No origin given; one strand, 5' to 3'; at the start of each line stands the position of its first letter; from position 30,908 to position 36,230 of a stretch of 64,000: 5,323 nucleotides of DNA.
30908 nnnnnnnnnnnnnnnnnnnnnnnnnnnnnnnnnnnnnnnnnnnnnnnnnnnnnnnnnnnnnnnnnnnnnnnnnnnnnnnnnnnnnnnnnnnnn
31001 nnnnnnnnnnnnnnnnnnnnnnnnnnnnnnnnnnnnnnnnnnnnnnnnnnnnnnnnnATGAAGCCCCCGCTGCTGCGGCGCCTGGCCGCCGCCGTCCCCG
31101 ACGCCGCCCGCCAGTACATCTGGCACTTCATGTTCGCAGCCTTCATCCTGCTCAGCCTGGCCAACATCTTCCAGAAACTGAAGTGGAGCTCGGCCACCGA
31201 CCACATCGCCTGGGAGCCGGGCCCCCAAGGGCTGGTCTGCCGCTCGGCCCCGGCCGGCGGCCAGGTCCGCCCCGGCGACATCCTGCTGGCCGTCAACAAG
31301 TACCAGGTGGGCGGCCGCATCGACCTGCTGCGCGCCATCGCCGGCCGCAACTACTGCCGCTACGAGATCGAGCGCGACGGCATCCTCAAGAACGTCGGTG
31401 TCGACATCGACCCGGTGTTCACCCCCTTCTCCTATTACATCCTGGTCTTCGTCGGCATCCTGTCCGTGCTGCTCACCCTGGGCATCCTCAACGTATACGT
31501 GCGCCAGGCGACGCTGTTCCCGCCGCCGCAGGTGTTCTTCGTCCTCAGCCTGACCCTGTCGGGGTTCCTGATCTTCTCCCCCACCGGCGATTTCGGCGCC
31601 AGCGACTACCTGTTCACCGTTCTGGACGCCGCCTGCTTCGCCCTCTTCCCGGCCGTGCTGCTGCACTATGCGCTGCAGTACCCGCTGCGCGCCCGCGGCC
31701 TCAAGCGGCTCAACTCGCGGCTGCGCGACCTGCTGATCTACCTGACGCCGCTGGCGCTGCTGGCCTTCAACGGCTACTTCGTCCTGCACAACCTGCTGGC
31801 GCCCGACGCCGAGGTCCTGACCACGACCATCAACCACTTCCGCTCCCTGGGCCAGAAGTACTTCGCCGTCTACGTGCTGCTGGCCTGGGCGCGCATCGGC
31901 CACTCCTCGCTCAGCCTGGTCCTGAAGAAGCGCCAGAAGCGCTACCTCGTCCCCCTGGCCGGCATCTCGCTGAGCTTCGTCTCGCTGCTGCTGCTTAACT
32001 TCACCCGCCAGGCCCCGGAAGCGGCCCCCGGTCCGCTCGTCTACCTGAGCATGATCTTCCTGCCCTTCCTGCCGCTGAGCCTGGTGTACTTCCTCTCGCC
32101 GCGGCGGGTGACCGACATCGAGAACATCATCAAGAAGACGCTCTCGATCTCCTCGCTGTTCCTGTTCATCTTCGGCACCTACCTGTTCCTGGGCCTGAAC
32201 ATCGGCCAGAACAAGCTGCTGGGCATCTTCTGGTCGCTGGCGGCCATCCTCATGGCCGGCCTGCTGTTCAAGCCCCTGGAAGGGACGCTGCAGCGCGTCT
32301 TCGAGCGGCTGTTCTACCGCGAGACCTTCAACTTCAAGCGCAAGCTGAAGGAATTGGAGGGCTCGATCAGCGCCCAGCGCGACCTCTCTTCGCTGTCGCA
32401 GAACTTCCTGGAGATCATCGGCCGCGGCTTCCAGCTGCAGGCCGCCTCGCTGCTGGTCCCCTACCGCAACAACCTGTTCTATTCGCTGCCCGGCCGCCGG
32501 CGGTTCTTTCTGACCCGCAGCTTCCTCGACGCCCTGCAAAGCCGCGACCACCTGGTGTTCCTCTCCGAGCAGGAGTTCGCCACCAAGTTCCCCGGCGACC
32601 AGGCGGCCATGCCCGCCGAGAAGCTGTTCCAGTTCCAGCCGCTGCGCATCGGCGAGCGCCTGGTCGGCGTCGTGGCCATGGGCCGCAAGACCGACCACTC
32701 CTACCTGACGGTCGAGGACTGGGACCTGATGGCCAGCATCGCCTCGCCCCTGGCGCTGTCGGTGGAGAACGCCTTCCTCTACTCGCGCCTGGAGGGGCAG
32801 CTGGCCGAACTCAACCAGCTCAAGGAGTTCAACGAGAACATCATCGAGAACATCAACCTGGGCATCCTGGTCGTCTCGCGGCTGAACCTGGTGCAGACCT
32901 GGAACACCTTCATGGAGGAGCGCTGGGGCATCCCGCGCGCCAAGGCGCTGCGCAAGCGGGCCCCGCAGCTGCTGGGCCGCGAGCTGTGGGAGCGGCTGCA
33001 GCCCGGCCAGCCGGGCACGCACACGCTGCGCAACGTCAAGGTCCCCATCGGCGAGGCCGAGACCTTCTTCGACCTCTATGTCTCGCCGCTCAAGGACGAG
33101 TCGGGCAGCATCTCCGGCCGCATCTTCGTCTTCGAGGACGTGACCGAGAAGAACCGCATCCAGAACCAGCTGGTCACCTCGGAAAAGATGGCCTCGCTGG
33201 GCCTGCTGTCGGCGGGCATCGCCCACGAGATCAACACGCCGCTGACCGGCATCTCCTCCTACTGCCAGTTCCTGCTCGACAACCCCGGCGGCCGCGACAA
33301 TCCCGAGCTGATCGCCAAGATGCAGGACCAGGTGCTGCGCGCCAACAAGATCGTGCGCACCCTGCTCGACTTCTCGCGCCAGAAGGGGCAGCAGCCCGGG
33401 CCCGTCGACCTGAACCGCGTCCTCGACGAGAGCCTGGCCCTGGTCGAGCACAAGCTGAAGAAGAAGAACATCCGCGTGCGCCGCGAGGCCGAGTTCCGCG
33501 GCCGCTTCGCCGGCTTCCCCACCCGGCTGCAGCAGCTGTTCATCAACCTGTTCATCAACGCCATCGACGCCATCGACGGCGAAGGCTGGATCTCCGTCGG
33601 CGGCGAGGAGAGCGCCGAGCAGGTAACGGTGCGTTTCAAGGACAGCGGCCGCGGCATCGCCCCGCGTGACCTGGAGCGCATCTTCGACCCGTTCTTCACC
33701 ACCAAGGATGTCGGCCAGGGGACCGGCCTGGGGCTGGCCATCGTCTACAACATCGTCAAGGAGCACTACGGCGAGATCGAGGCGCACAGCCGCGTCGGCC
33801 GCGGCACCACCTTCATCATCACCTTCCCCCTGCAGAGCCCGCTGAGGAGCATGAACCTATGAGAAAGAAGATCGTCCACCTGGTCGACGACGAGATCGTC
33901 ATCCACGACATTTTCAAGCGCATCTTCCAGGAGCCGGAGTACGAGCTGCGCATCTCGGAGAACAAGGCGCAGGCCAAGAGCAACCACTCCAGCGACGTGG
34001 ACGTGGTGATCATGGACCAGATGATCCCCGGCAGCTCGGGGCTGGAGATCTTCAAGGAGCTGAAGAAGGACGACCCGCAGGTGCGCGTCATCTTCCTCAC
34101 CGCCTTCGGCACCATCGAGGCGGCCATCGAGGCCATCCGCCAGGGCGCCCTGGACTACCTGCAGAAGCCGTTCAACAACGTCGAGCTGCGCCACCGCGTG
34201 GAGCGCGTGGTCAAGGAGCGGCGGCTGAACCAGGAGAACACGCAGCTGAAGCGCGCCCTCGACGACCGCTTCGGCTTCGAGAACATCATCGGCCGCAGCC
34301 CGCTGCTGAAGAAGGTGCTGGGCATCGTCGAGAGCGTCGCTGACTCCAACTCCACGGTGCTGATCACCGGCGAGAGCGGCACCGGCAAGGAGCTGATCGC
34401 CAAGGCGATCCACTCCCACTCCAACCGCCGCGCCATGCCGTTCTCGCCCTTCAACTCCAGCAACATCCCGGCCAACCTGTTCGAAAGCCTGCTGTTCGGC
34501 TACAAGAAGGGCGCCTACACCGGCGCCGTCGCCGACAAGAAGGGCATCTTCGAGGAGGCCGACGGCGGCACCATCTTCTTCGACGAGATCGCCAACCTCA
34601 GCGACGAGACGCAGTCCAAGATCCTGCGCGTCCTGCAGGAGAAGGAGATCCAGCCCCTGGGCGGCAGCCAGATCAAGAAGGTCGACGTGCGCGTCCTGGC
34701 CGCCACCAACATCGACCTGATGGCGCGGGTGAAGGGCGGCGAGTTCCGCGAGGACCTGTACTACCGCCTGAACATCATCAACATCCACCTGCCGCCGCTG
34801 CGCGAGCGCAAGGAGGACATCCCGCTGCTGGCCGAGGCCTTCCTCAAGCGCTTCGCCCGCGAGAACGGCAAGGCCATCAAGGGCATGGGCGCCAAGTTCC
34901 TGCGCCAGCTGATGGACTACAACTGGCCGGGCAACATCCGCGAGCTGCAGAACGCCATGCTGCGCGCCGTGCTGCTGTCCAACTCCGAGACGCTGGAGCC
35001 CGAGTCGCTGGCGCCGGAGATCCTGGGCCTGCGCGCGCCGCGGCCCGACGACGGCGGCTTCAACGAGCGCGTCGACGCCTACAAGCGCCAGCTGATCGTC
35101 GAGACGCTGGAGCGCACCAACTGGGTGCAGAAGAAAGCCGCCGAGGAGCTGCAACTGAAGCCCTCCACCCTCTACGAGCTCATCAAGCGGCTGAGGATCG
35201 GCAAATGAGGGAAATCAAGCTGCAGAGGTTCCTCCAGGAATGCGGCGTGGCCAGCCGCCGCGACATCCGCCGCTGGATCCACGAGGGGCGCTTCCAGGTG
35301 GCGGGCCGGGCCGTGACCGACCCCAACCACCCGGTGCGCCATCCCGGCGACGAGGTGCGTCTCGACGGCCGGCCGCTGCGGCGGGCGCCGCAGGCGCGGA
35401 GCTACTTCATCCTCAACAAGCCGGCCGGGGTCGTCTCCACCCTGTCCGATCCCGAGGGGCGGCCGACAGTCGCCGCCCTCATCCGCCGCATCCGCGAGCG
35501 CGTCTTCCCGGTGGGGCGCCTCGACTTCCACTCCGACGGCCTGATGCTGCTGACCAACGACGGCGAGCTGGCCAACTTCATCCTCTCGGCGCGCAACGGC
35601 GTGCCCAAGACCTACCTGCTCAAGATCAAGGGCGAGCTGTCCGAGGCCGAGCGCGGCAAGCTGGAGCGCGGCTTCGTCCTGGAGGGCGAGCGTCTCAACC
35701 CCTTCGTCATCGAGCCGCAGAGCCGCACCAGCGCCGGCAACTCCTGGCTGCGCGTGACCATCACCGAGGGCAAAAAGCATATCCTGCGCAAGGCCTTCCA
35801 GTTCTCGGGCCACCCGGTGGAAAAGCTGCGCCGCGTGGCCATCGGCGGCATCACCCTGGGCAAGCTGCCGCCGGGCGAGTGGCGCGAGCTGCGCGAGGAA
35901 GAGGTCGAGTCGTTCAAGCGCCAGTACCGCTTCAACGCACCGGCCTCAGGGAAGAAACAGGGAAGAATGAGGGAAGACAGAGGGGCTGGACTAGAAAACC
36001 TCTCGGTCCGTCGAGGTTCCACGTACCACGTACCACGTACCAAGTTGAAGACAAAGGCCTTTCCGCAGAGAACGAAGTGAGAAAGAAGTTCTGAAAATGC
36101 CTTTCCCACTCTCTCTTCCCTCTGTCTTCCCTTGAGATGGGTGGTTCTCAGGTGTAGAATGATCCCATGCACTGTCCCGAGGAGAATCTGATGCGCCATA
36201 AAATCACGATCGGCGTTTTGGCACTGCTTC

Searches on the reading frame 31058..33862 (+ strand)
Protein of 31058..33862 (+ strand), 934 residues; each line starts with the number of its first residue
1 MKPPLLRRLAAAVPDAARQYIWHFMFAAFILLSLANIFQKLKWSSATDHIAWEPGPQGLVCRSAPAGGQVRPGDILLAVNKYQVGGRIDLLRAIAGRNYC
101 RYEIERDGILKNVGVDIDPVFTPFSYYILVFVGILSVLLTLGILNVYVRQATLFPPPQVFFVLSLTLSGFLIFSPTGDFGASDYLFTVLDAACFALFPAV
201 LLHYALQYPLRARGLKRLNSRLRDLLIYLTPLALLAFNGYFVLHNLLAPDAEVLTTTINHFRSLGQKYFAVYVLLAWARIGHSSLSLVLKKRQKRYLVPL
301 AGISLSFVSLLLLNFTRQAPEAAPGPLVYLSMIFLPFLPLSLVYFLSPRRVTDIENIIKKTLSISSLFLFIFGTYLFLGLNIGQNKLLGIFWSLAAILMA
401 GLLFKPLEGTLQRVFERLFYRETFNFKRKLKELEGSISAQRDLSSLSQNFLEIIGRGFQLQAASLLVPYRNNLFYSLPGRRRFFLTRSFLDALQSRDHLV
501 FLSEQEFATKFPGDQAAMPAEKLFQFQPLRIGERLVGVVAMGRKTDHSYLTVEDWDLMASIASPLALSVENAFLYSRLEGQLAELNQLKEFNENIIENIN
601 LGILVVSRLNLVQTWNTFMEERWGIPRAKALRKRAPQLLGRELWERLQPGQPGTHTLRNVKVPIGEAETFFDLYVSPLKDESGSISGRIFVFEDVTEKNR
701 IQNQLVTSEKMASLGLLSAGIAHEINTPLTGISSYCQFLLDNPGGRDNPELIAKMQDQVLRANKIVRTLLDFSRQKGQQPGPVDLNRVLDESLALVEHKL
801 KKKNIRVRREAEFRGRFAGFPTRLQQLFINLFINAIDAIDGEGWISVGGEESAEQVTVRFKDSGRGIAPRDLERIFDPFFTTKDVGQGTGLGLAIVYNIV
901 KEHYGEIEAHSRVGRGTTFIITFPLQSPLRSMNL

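Call 7: search_protein_families(library=pfam, proteins=[window:31058-33862:+], max_evalue=0.0001)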
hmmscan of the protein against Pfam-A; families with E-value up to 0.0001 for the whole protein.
window:31058-33862:+ (934 aa): 3 families
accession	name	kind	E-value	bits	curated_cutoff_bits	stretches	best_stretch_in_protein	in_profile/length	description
PF02518.31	HATPase_c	-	2.7e-26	92.6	26.4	1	821-926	3-110/111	Histidine kinase-, DNA gyrase B-, and HSP90-like ATPase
PF00512.31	HisKA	-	2.2e-14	53.7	26.9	1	715-775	3-63/66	His Kinase A (phospho-acceptor) domain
PF13492.12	GAF_3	-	2e-06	28.7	27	1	502-571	61-129/129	GAF domain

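Call 34: search_protein_families(library=ncbifam, proteins=[window:31058-33862:+], max_evalue=0.001)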
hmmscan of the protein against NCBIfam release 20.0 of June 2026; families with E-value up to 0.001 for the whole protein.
window:31058-33862:+ (934 aa): 81 families (the best 25 are shown)
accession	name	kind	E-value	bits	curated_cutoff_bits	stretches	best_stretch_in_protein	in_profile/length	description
NF008468.0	PRK11360.1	equivalog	7e-75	252.6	646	1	584-927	262-610/616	two-component system sensor histidine kinase AtoS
NF007688.0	PRK10364.1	equivalog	1e-56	192.6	479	1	698-927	224-453/460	two-component system sensor histidine kinase ZraS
NF052574.1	HisKinEspCMyxo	equivalog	5e-50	170.5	1200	1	672-925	375-637/785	serine histidine kinase EspC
NF038348.1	T2SS_HK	subfamily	4.8e-47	160.6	450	2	751-925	400-573/574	histidine kinase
NF046044.1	PnpS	equivalog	6.7e-45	153.7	400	1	574-924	39-390/390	two-component system histidine kinase PnpS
NF010411.0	PRK13837.1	equivalog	6.7e-44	150.1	647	1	692-928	428-678/828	two-component system VirA-like sensor kinase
NF046020.1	HisKinCckABruc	equivalog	3.1e-43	147.7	1000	1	665-925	429-707/868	cell cycle histidine kinase CckA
NF047497.1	HK_LIC_12097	equivalog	6.7e-41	140.2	500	1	660-925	97-366/367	LIC_12097 family sensor histidine kinase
NF052573.1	HisKinEspAMyxo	equivalog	7.1e-38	130.1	1400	1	675-923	345-609/755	serine histidine kinase EspA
TIGR02966.1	phoR_proteo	equivalog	6.9e-37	127.2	334.2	1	587-923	4-333/333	phosphate regulon sensor histidine kinase PhoR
NF033092.0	HK_WalK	equivalog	5.2e-36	124.4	725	1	574-924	242-593/594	cell wall metabolism sensor histidine kinase WalK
NF046026.1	HisKinCckACaul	equivalog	2.3e-35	121.9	1000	1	668-927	262-534/678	cell cycle histidine kinase CckA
NF010076.0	PRK13557.1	subfamily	1.7e-34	119.1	631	1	672-927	121-396/540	histidine kinase famiy protein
NF047466.1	hybrid_RR_LvrB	exception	6.6e-30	104.5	500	1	697-925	135-376/377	hybrid histidine kinase/response regulator LvrB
NF053867.1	SprKinKinDBac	equivalog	2.1e-29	102.3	775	1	691-926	266-498/500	sporulation kinase KinD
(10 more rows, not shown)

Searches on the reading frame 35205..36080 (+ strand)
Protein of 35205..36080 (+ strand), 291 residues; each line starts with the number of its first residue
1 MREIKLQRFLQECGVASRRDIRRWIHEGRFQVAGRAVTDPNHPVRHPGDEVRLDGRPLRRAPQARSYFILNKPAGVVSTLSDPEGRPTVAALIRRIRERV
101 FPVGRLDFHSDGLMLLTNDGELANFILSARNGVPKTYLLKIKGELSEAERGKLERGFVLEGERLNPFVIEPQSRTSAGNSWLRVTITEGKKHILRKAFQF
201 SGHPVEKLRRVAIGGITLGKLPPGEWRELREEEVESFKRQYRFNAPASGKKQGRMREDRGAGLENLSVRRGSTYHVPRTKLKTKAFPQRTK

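Call 7: search_protein_families(library=pfam, proteins=[window:35205-36080:+], max_evalue=0.0001)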
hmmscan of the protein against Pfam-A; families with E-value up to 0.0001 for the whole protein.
window:35205-36080:+ (291 aa): 2 families
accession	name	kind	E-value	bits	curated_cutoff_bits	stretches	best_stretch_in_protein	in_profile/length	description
PF00849.27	PseudoU_synth_2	-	1.8e-17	64.4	26.8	1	67-199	2-151/152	RNA pseudouridylate synthase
PF01479.30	S4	-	7e-09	35.7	22.8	1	6-51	3-48/48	S4 domain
